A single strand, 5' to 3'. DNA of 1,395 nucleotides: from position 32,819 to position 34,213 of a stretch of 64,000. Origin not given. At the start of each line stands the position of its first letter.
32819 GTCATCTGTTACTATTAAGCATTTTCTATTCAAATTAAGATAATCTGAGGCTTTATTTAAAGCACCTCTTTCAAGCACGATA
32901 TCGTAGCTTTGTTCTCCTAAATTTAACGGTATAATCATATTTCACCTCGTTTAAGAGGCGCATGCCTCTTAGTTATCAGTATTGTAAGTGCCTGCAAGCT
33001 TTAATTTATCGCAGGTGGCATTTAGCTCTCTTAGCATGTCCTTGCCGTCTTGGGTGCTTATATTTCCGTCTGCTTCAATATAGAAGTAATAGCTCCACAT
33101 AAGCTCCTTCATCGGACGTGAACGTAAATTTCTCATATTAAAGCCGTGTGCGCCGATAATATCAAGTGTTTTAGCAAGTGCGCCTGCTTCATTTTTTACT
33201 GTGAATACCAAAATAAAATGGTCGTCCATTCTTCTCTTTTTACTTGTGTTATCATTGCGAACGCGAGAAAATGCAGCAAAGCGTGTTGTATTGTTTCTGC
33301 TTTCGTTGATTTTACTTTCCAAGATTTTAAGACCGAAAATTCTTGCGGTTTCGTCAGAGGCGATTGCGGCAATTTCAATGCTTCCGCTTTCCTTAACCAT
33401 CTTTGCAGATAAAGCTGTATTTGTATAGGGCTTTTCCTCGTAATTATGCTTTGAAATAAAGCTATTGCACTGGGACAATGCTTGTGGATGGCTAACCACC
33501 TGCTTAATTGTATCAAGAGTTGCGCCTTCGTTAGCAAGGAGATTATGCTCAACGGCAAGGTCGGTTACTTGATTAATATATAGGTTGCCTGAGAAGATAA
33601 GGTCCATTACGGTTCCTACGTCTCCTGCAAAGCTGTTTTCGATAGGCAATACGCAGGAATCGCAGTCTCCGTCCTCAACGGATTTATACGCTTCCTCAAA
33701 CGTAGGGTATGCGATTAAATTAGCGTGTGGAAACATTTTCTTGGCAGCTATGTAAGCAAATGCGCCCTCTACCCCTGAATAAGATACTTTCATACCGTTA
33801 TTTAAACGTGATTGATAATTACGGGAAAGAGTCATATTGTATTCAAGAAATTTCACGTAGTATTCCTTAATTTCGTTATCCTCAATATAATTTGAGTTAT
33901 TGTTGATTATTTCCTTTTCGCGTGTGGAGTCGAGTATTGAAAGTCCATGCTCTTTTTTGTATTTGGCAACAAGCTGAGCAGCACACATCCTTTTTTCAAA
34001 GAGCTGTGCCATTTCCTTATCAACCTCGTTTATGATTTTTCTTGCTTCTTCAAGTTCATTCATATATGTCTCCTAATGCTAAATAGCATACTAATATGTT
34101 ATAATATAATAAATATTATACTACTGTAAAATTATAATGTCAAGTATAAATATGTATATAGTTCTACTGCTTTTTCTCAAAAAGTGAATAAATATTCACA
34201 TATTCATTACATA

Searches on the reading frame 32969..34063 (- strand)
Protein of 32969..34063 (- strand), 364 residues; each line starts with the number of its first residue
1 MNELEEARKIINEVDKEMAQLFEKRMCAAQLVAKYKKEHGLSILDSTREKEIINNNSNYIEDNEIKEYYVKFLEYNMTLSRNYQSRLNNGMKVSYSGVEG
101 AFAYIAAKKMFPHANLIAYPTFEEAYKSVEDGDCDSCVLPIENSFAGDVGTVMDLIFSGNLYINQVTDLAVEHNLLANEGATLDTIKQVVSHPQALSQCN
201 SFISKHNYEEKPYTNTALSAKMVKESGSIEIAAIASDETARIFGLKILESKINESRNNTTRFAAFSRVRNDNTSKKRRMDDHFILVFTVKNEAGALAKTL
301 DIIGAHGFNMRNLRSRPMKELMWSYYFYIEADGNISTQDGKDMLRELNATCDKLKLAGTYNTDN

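Call 78: search_protein_families(library=pfam, proteins=[window:32969-34063:-], max_evalue=0.00001)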
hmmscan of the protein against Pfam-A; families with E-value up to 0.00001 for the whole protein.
window:32969-34063:- (364 aa): 3 families
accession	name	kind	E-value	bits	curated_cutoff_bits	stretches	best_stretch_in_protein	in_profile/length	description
PF00800.23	PDT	-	2.4e-50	171.3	25.2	1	93-267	1-178/181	Prephenate dehydratase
PF01817.26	CM_2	-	1.7e-15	57.4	27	1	8-84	2-79/80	Chorismate mutase type II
PF01842.31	ACT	-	2e-06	27.9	27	0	284-338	2-55/66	ACT domain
